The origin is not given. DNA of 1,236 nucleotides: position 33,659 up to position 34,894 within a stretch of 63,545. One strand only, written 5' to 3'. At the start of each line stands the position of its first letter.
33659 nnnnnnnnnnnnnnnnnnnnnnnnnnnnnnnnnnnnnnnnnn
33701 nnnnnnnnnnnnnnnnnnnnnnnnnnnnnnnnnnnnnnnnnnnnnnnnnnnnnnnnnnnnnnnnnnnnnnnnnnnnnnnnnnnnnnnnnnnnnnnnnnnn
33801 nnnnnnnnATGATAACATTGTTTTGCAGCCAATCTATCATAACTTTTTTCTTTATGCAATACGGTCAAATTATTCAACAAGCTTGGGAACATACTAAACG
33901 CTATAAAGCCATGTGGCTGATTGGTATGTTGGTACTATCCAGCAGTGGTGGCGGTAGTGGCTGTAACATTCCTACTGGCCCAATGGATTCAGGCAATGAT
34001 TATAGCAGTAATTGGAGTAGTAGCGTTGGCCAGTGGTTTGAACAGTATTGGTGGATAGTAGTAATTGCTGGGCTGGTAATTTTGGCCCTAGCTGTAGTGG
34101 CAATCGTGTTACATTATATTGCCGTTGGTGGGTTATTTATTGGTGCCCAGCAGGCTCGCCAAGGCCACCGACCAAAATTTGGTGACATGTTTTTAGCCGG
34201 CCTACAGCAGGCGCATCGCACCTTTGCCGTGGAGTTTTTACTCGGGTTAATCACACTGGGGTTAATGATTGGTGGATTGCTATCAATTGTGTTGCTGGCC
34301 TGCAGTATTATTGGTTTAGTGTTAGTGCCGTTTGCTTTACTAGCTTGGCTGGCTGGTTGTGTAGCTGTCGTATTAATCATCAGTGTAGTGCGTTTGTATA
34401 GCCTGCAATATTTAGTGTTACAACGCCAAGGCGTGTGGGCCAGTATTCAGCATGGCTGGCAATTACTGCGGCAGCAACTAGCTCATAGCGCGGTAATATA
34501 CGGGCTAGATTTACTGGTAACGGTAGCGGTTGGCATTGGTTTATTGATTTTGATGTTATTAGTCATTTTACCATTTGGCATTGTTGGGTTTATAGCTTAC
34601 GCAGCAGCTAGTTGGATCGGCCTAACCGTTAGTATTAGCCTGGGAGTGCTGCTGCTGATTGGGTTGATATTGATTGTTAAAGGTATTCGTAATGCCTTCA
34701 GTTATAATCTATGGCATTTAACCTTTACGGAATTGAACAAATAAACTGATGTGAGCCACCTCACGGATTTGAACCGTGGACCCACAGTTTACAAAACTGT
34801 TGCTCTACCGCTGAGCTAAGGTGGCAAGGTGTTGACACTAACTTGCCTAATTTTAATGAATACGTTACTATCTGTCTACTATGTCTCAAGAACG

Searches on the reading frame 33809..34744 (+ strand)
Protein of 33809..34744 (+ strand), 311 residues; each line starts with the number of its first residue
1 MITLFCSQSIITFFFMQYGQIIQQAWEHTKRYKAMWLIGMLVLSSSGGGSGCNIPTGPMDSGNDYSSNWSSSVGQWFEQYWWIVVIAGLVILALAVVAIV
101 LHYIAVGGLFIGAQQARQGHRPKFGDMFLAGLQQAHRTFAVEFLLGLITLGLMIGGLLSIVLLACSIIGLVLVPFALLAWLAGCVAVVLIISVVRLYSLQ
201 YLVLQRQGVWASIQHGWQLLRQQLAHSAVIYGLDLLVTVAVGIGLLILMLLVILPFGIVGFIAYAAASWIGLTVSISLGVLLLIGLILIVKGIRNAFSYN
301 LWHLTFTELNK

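Call 57: search_protein_families(library=pfam, proteins=[window:33809-34744:+], max_evalue=0.0001)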
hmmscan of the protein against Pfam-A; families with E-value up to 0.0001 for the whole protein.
window:33809-34744:+ (311 aa): 1 family
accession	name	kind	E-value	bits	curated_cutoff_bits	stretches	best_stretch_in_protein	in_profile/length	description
PF24400.1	DUF7544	-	2.9e-12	46.9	27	1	37-290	31-273/302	Family of unknown function (DUF7544)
